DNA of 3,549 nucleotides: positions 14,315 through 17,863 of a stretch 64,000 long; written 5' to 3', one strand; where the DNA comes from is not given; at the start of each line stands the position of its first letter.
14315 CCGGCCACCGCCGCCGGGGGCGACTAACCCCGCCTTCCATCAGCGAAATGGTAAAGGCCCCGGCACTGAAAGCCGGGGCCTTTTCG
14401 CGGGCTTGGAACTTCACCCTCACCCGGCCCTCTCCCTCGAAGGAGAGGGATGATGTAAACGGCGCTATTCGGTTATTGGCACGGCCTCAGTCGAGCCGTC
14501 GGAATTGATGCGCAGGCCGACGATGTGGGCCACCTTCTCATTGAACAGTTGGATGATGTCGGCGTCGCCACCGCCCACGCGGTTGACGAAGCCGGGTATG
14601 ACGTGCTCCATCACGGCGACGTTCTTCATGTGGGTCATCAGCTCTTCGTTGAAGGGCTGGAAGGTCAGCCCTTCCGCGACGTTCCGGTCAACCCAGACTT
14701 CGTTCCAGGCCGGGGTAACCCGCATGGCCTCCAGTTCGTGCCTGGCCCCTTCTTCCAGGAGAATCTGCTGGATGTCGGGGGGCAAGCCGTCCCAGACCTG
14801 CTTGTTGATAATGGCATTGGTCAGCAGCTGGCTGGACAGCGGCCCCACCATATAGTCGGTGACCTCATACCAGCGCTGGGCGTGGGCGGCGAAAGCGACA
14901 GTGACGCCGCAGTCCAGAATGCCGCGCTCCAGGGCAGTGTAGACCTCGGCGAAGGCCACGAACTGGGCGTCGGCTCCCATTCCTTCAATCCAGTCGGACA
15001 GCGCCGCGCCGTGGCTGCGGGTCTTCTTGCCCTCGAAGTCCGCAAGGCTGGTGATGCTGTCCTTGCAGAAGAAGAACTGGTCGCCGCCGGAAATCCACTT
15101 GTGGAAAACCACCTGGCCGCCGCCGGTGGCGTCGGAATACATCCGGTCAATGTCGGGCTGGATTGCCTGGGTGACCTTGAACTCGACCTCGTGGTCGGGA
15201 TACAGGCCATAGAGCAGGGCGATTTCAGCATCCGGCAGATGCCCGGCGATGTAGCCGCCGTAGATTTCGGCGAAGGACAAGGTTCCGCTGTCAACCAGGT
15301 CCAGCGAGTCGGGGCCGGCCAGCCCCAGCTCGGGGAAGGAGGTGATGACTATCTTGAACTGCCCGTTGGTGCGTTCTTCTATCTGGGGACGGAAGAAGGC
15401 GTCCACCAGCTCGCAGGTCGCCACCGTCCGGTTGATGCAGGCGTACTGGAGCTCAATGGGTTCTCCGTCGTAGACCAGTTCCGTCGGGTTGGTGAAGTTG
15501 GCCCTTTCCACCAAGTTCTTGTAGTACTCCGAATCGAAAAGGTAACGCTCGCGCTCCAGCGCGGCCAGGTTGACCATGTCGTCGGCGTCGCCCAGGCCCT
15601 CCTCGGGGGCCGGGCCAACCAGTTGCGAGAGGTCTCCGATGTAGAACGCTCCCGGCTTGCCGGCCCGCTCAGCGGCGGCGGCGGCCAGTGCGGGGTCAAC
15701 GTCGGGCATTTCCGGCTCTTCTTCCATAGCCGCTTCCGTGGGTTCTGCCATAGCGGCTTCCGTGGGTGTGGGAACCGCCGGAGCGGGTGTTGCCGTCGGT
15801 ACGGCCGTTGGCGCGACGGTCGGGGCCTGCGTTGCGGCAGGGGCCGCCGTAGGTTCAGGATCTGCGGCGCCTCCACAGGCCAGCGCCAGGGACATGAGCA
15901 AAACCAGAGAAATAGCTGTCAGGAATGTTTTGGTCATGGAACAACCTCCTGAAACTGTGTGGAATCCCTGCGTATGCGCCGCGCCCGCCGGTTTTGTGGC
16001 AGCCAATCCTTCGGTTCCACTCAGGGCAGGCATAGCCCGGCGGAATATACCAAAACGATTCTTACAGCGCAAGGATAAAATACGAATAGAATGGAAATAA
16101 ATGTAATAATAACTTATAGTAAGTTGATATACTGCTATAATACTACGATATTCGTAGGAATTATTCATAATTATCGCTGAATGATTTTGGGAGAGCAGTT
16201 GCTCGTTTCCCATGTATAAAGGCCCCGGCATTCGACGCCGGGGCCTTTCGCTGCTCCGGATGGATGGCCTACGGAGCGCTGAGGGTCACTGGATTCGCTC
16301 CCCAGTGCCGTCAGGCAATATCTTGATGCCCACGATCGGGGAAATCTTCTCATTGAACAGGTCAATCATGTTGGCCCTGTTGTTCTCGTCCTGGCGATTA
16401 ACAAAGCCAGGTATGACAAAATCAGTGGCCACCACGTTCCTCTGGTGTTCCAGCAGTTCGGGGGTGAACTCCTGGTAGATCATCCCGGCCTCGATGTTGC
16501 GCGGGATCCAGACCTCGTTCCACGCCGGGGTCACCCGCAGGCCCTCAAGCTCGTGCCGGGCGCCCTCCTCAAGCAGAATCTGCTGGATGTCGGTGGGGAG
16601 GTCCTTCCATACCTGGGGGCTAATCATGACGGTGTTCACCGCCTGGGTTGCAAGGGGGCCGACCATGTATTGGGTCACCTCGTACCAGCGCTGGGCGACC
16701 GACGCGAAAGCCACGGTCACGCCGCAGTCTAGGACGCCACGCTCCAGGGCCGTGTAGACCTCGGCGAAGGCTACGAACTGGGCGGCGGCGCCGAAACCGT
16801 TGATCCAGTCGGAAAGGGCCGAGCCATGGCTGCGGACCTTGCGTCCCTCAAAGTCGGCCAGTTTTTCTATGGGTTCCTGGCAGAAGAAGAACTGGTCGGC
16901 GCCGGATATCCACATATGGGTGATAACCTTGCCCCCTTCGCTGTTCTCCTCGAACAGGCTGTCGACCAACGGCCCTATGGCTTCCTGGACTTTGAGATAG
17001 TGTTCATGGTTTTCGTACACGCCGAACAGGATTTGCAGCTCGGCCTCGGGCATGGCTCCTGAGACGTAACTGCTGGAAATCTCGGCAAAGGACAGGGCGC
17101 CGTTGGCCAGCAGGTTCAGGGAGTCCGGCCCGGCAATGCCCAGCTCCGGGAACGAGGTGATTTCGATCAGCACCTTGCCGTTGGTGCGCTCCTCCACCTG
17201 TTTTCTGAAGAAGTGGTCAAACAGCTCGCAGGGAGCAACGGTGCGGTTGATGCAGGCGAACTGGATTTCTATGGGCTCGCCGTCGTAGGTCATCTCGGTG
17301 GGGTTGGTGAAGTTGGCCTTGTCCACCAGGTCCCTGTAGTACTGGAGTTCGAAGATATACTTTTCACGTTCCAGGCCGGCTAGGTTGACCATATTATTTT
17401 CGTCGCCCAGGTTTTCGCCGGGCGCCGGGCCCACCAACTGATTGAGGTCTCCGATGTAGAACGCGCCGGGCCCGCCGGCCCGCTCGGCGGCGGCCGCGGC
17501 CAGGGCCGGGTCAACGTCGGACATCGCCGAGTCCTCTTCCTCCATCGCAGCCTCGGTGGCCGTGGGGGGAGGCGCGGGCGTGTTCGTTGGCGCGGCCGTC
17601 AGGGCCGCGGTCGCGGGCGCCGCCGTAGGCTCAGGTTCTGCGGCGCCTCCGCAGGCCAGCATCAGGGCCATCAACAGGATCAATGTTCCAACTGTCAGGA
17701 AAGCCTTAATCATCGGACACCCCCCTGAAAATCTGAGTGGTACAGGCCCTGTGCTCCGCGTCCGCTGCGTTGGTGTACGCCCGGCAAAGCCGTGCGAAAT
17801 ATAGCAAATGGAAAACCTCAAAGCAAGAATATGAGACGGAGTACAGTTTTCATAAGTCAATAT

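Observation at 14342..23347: Tandem array of five stand-alone DctP-type (TRAP) binding lipoproteins, each its own promoter-gene-terminator cassette, with no DctQ/DctM membrane partner in 64 kb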

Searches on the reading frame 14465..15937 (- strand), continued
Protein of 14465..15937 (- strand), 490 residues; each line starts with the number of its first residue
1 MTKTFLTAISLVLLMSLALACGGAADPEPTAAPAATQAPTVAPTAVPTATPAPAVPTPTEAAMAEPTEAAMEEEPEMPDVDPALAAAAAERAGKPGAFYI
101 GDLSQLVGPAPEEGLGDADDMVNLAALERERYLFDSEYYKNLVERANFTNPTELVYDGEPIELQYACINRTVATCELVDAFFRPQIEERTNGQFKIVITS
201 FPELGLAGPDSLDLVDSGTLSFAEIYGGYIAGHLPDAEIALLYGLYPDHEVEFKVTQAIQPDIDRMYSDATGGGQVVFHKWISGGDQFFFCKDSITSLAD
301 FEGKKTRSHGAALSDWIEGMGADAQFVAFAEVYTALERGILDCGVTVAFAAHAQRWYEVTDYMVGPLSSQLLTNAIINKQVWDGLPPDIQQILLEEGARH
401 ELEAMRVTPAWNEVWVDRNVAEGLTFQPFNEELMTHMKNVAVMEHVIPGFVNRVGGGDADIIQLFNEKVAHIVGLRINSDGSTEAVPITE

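Call 82: list_cluster_members(proteins=[P0310, P0366, P0364, P0344, P0347, P0363, P0398, P0334, P0348, P0361])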
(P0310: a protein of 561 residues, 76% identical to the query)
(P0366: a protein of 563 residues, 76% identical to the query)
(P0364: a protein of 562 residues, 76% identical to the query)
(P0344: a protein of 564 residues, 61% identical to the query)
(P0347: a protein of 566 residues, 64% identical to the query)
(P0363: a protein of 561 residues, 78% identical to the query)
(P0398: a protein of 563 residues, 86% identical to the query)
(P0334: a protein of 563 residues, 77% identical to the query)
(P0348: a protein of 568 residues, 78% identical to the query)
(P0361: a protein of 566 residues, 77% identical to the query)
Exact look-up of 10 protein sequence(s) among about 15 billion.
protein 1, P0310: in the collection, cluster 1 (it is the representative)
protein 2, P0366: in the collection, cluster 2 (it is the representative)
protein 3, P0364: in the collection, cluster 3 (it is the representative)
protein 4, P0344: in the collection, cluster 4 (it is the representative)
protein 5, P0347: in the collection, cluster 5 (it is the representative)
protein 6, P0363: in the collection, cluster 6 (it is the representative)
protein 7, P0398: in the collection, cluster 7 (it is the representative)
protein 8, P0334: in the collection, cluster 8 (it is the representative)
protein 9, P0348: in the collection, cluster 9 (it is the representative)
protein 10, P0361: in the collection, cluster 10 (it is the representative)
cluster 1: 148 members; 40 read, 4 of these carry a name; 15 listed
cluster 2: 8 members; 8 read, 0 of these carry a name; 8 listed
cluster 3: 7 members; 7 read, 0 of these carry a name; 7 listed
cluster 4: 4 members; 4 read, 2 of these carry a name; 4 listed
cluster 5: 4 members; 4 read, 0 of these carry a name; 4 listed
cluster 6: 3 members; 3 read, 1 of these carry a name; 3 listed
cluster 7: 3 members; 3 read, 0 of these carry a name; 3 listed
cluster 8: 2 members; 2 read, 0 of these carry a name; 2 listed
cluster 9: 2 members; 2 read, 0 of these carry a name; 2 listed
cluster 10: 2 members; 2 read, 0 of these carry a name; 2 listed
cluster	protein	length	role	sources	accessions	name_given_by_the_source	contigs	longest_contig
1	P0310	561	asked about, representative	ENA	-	-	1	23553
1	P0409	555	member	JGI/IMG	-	tripartite ATP-independent transporter DctM subunit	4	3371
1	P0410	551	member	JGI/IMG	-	TRAP-type C4-dicarboxylate transport system permease large subunit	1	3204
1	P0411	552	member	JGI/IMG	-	tripartite ATP-independent transporter DctM subunit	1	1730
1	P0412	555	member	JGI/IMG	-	tripartite ATP-independent transporter DctM subunit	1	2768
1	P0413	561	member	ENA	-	-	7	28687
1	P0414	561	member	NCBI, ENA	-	-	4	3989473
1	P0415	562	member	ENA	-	-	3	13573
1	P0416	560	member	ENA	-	-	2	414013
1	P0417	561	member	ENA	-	-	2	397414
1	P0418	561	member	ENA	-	-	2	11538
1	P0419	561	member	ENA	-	-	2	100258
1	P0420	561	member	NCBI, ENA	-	-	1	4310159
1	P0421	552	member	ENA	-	-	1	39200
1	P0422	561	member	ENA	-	-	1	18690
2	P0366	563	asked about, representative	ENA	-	-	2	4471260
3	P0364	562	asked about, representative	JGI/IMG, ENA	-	-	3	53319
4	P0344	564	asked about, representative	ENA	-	-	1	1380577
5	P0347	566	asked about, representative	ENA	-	-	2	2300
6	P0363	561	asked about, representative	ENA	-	-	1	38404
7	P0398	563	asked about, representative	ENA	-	-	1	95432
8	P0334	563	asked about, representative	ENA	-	-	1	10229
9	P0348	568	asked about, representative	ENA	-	-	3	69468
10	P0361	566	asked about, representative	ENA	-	-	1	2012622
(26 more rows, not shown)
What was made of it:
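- Tried and rejected: The cluster-member listing worked better (call 82).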

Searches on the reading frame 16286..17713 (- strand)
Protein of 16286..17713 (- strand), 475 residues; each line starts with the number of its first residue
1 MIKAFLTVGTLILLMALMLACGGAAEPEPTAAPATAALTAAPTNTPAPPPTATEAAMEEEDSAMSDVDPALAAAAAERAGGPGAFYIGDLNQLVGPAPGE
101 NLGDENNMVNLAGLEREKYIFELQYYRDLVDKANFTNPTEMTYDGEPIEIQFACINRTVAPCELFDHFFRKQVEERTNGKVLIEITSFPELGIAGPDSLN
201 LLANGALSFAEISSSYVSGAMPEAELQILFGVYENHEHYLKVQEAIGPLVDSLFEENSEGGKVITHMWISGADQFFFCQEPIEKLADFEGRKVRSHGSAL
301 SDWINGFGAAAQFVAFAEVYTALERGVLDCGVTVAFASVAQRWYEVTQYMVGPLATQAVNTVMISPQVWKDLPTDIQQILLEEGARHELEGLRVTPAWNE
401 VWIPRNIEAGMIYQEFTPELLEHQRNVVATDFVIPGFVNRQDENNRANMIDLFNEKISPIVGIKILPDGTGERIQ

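Call 3: search_protein_families(library=pfam, proteins=[window:16286-17713:-], max_evalue=1)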
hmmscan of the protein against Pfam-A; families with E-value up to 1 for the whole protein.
window:16286-17713:- (475 aa): 3 families
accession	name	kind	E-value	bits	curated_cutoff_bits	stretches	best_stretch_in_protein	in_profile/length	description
PF03480.18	DctP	-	5.2e-33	115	23.4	1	168-428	17-275/286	Bacterial extracellular solute-binding protein, family 7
PF22680.2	Glyco_hydro_123_N_2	-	0.16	12.3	27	1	381-411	103-133/142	Glycoside hydrolase 123 N-terminal domain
PF21338.2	Top1B_N_bact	-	0.21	11.7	27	1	389-404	21-36/49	Bacterial DNA topoisomerase IB, N-terminal domain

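Call 4: search_protein_families(library=ncbifam, proteins=[window:16286-17713:-], max_evalue=1)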
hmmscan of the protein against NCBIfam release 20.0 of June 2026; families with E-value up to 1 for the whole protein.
window:16286-17713:- (475 aa): 5 families
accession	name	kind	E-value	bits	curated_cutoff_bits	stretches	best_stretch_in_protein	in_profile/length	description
NF037995.1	TRAP_S1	subfamily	1.7e-27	96.4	50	1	169-388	19-235/271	TRAP transporter substrate-binding protein DctP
TIGR00787.1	dctP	subfamily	2e-25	89.7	175.05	1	168-382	17-229/257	DctP family TRAP transporter solute-binding subunit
NF041057.1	Rcas_1661_fam_Se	equivalog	0.0017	18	190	1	11-89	2-86/247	Rcas_1661 family thioredoxin-like (seleno)lipoprotein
NF058595.1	invert_tail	domain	0.09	13.1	37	1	4-38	55-89/113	lipo-invert putative C-terminal anchoring domain-containing protein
NF003066.0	PRK03987.1-6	equivalog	0.17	11.1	503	0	394-417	118-141/275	translation initiation factor IF-2 subunit alpha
